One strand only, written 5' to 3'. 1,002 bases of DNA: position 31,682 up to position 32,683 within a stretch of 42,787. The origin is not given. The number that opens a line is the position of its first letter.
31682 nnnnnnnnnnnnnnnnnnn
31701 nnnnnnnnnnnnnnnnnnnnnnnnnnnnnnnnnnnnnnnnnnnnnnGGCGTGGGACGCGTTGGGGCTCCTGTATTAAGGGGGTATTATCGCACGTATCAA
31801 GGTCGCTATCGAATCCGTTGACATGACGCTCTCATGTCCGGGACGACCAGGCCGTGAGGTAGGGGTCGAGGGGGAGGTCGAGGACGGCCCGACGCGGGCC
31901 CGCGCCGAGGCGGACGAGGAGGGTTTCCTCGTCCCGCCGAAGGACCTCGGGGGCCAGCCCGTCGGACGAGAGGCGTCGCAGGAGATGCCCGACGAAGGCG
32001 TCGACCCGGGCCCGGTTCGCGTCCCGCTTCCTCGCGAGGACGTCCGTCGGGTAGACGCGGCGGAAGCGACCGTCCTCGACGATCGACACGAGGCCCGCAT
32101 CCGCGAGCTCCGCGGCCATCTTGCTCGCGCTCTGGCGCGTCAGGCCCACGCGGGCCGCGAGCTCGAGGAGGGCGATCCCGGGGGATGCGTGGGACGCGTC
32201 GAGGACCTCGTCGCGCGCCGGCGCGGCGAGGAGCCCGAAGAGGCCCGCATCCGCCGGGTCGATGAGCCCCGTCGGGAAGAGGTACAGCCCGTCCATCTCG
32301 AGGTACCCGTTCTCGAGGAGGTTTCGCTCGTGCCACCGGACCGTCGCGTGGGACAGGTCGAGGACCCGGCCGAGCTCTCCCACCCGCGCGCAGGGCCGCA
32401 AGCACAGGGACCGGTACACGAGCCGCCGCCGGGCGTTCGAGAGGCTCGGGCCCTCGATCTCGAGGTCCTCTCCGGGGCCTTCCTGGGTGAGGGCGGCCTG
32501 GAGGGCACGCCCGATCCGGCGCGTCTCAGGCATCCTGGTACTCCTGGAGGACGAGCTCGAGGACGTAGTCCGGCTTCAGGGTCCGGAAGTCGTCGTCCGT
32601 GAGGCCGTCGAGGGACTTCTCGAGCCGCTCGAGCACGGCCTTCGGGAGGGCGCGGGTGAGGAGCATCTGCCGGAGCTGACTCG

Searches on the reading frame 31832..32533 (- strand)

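Call 26: search_protein_families(library=pfam, proteins=[window:31832-32533:-], max_evalue=0.00001)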
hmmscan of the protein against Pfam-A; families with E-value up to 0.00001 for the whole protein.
window:31832-32533:- (233 aa): 2 families
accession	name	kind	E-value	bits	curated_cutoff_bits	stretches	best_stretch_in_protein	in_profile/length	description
PF13412.12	HTH_24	-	2.5e-07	30.6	21.9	0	118-149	16-47/48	Winged helix-turn-helix DNA-binding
PF12802.13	MarR_2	-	3.7e-07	30.6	27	0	116-156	16-57/61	MarR family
